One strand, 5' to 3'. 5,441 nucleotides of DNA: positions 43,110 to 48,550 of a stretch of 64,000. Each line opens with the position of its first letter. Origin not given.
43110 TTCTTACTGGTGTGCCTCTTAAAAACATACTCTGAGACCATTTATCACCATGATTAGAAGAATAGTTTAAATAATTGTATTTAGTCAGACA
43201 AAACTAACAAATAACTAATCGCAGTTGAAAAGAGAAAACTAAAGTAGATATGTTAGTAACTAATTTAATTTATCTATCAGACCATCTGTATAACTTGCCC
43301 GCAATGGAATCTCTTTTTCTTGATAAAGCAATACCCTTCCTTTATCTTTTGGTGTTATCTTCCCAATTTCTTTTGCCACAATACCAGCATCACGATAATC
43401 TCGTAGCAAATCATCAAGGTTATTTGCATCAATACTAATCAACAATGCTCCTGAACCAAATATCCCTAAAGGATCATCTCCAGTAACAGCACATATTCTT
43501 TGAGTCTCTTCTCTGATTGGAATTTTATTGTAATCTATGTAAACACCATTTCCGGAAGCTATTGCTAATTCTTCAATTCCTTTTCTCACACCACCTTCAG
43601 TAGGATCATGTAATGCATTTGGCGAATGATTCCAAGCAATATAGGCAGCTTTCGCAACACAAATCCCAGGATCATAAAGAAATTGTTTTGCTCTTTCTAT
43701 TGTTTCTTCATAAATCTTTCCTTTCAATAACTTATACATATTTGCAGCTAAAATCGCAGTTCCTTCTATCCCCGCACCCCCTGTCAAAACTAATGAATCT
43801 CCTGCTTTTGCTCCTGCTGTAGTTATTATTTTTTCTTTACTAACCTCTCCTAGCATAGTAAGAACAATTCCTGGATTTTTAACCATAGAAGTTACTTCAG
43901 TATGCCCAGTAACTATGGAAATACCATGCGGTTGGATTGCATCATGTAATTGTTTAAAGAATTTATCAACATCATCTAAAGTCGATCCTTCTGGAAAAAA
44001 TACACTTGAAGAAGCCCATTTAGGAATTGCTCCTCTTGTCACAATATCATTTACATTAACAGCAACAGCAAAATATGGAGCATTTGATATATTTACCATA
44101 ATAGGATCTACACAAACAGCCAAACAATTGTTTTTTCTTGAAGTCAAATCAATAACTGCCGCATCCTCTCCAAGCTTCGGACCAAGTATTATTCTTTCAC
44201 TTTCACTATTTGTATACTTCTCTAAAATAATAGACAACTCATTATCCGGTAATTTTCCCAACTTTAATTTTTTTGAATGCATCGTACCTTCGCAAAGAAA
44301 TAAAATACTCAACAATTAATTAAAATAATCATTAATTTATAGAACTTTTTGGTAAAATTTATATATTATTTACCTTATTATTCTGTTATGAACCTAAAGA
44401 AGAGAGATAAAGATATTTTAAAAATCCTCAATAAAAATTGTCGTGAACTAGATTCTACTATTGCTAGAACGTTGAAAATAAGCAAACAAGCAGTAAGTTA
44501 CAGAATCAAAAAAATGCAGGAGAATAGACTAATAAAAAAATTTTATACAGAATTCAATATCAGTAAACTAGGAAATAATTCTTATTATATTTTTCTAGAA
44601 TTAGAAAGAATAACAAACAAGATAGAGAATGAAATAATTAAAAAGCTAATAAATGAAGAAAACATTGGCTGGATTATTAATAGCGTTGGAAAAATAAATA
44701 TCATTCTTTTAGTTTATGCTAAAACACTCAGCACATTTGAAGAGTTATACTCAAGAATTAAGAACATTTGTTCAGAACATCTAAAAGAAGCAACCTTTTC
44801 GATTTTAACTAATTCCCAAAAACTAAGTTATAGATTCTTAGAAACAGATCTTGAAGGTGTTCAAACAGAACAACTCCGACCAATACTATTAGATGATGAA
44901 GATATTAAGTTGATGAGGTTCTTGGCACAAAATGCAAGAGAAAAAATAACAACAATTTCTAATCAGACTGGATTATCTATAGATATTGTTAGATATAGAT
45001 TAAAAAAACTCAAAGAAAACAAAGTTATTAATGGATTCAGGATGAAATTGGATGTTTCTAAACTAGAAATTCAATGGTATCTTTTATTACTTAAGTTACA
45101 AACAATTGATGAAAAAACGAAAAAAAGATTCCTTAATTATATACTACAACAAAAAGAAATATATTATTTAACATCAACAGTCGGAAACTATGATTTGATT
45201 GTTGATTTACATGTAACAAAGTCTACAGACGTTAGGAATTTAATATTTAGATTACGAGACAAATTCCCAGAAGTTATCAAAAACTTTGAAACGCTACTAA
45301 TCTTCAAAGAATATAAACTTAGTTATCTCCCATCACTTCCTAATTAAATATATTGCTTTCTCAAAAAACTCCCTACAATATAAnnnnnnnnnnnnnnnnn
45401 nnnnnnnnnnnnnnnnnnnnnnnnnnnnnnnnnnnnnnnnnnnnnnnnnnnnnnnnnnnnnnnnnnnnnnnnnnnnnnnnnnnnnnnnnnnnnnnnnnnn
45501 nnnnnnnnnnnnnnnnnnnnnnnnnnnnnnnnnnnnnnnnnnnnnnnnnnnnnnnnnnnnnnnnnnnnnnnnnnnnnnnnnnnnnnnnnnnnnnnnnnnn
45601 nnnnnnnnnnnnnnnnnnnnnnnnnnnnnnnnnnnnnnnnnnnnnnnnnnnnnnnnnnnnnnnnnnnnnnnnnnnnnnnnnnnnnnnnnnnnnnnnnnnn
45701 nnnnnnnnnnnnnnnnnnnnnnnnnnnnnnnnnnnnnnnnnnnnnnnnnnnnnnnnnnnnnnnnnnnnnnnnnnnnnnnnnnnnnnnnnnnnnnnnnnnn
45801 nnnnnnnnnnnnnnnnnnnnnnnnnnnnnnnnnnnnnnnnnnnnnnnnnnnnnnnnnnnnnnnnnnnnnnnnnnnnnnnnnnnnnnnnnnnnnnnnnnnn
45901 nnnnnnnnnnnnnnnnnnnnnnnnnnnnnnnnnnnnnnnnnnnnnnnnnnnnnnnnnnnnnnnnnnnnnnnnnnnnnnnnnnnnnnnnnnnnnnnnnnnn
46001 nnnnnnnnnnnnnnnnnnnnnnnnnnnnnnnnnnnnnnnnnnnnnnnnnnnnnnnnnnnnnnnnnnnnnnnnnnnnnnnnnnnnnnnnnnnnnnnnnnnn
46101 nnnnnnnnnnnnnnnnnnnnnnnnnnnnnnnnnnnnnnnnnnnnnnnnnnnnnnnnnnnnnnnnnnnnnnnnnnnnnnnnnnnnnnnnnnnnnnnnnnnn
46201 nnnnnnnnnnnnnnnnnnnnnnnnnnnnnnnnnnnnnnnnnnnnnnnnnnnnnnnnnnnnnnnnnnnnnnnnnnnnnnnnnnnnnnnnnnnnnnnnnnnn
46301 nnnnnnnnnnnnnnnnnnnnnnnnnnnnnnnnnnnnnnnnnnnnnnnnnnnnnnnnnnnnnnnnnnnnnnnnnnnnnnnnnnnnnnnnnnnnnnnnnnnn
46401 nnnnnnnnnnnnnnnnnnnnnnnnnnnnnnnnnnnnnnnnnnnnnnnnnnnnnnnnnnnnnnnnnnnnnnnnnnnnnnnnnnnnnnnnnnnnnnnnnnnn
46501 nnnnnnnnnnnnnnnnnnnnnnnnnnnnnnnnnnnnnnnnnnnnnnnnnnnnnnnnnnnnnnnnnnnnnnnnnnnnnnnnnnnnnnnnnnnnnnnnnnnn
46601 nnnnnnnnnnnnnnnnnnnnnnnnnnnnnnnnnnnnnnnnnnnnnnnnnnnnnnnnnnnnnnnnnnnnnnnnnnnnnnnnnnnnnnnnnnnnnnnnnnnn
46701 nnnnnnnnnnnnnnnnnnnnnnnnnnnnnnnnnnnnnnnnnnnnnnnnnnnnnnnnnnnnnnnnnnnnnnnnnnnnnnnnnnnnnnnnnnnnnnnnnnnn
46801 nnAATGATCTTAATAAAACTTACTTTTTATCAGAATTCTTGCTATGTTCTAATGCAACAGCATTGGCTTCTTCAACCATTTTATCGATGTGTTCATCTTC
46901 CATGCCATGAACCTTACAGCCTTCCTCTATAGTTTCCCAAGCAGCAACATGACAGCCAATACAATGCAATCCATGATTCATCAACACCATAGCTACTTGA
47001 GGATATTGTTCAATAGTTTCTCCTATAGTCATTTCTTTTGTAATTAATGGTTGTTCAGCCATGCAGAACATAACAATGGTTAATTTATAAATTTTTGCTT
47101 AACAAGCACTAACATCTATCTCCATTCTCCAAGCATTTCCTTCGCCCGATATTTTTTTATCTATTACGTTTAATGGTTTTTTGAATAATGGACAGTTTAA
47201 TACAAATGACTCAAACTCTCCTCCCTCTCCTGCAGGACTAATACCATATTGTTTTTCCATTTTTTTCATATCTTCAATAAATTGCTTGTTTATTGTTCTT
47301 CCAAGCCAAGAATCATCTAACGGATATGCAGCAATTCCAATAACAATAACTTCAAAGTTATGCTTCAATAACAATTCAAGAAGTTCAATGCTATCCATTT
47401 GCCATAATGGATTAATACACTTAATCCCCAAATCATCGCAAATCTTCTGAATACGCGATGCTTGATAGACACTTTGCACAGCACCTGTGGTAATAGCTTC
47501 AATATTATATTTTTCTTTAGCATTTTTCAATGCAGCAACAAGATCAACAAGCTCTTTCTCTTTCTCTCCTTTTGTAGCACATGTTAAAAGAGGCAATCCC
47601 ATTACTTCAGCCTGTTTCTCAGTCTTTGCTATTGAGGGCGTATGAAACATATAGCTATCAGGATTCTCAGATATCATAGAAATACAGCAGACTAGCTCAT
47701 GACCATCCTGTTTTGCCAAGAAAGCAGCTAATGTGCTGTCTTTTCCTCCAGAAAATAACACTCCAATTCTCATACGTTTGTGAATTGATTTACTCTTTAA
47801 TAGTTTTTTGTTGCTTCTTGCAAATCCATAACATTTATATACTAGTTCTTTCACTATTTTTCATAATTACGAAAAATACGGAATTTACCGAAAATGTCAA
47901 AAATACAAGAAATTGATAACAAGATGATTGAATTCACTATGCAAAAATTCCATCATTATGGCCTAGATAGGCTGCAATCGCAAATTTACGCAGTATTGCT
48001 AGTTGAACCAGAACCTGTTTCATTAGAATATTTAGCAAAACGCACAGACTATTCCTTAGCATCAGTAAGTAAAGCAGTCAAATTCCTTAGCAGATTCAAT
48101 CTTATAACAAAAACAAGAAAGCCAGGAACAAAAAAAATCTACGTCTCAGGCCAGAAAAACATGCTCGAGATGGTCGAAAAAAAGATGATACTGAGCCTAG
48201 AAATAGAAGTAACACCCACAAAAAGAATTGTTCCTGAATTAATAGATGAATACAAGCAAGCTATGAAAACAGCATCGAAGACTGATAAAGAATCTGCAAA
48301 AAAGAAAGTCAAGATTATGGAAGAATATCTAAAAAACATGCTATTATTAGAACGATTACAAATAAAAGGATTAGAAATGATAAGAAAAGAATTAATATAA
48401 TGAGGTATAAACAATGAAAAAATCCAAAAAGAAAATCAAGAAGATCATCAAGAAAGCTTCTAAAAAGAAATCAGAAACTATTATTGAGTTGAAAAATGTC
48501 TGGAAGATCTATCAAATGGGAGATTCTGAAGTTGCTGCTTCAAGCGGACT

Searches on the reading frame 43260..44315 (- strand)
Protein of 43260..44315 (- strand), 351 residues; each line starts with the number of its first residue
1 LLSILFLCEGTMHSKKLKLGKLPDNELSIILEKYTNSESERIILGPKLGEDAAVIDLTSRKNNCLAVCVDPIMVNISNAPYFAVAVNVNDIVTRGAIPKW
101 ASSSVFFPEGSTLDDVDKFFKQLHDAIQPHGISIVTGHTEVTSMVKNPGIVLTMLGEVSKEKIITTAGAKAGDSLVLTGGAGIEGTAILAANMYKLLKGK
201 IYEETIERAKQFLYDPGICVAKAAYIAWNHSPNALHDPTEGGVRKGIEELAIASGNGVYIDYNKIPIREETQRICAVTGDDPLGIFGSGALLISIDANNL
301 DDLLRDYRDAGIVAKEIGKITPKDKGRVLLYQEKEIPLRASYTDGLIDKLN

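Call 3: search_protein_families(library=pfam, proteins=[window:43260-44315:-], max_evalue=0.01)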
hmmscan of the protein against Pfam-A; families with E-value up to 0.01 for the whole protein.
window:43260-44315:- (351 aa): 2 families
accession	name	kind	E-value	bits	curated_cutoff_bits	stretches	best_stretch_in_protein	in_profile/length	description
PF02769.27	AIRS_C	-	1.3e-21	77.8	23.1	1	170-328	1-153/156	AIR synthase related protein, C-terminal domain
PF00586.29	AIRS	-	9.7e-17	61.9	24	1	49-158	1-112/112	AIR synthase related protein, N-terminal domain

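Call 4: search_protein_families(library=ncbifam, proteins=[window:43260-44315:-], max_evalue=0.01)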
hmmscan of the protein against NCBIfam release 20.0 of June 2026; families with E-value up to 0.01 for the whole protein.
window:43260-44315:- (351 aa): 15 families
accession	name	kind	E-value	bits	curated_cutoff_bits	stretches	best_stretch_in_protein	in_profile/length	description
TIGR02124.1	hypE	equivalog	2.5e-32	112.2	251.6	1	49-330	33-310/332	hydrogenase expression/formation protein HypE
TIGR01379.1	thiL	equivalog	8.4e-30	103.8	184.15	1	46-337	21-310/320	thiamine-phosphate kinase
NF010705.0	PRK14105.1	equivalog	2.5e-18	66.1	291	1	21-336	20-342/345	selenide, water dikinase SelD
TIGR00476.1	selD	equivalog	9.8e-18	64.4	125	1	21-274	14-260/311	selenide, water dikinase SelD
NF004351.0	PRK05731.1-4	equivalog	5.4e-15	55.3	324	1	38-290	29-272/321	thiamine-phosphate kinase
TIGR04049.1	AIR_rel_sll0787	hypoth_equivalog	6.3e-14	51.7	321.3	1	47-328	41-298/318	sll0787 family AIR synthase-like protein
NF004350.0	PRK05731.1-1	equivalog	7.1e-13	48.1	441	1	25-336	4-312/325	thiamine-phosphate kinase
NF004353.0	PRK05731.2-2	equivalog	7.6e-12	44.9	301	1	47-313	17-277/311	thiamine-phosphate kinase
NF002098.0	PRK00943.1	equivalog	8.9e-12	44.6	299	1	27-274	26-264/347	selenide, water dikinase SelD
TIGR03267.1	methan_mark_2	hypoth_equivalog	3.4e-11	42.8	365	1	30-328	27-303/323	methanogenesis marker 2 protein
NF004354.0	PRK05731.2-3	equivalog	3e-10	39.9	204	1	49-204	17-161/273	thiamine-phosphate kinase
TIGR01736.1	FGAM_synth_II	equivalog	9.9e-10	37.3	525.75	1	29-268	400-644/718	phosphoribosylformylglycinamidine synthase subunit PurL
NF002290.1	PRK01213.1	equivalog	1e-08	33.8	648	1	29-326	405-695/723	phosphoribosylformylglycinamidine synthase subunit PurL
TIGR04050.1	MSMEG_0567_Cter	hypoth_equivalog_domain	1.3e-08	34.6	312.2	1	61-269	45-230/296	MSMEG_0567/sll0787 family protein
TIGR00878.1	purM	equivalog_domain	4.5e-05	22.8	236.35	1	83-320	81-329/332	phosphoribosylformylglycinamidine cyclo-ligase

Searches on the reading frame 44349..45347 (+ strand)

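Call 70: search_protein_families(library=pfam, proteins=[window:44349-45347:+], max_evalue=0.001)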
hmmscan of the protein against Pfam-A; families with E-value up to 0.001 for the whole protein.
window:44349-45347:+ (332 aa): 7 families
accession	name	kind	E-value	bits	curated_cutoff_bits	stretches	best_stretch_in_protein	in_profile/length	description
PF13404.12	HTH_AsnC-type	-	1.8e-15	56.9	27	2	181-222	1-42/42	AsnC-type helix-turn-helix domain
PF13412.12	HTH_24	-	1.3e-11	44.3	21.9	2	17-63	2-48/48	Winged helix-turn-helix DNA-binding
PF12840.13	HTH_20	-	2.1e-06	28.1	27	1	36-63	22-49/51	Helix-turn-helix domain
PF01022.26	HTH_5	-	2.5e-05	24.5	22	0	23-64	7-47/47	Bacterial regulatory protein, arsR family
PF01037.27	AsnC_trans_reg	-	5.5e-05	23.4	25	0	258-320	11-72/73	Lrp/AsnC ligand binding domain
PF12802.13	MarR_2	-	8.9e-05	23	27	1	37-63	25-51/61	MarR family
PF08461.16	HTH_12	-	0.00013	22.2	21.4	0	23-65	3-51/66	Ribonuclease R winged-helix domain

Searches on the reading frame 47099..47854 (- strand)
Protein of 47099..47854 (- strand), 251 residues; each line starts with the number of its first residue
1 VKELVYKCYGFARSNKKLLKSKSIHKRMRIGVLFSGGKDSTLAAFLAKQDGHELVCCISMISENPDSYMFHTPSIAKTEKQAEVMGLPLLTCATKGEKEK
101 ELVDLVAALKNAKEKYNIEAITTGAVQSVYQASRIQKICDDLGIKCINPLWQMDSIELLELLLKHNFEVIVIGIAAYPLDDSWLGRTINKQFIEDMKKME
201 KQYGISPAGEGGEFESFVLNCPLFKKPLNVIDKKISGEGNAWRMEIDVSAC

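Call 70: search_protein_families(library=pfam, proteins=[window:47099-47854:-], max_evalue=0.001)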
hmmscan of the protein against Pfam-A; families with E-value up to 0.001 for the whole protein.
window:47099-47854:- (251 aa): 3 families
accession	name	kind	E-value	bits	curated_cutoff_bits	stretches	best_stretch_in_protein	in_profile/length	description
PF01902.24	Diphthami_syn_2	-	5.3e-66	222.7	23.2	1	28-247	1-215/219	Diphthamide synthase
PF24167.1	DUF7411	-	2e-06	27.9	28.7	1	28-140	1-101/194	Family of unknown function (DUF7411)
PF03054.22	tRNA_Me_trans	-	0.00039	20.6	20.6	0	28-89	1-67/202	tRNA methyl transferase HUP domain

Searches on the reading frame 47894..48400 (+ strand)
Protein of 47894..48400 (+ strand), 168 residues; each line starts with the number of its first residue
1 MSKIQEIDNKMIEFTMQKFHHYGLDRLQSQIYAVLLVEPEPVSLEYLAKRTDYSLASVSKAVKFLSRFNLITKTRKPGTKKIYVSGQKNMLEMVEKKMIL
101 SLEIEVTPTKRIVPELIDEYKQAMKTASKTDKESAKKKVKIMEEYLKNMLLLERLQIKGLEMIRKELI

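Call 70: search_protein_families(library=pfam, proteins=[window:47894-48400:+], max_evalue=0.001)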
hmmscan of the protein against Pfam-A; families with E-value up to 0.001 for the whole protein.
window:47894-48400:+ (168 aa): 3 families
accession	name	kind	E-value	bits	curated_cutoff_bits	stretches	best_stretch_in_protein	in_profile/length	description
PF12802.13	MarR_2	-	0.00022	21.8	27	1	22-81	1-60/61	MarR family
PF08279.18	HTH_11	-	0.00022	21.5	25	1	28-78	2-53/55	HTH domain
PF25212.1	HVO_A0114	-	0.00039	20.6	27.6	0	36-85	31-80/84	HVO_A0114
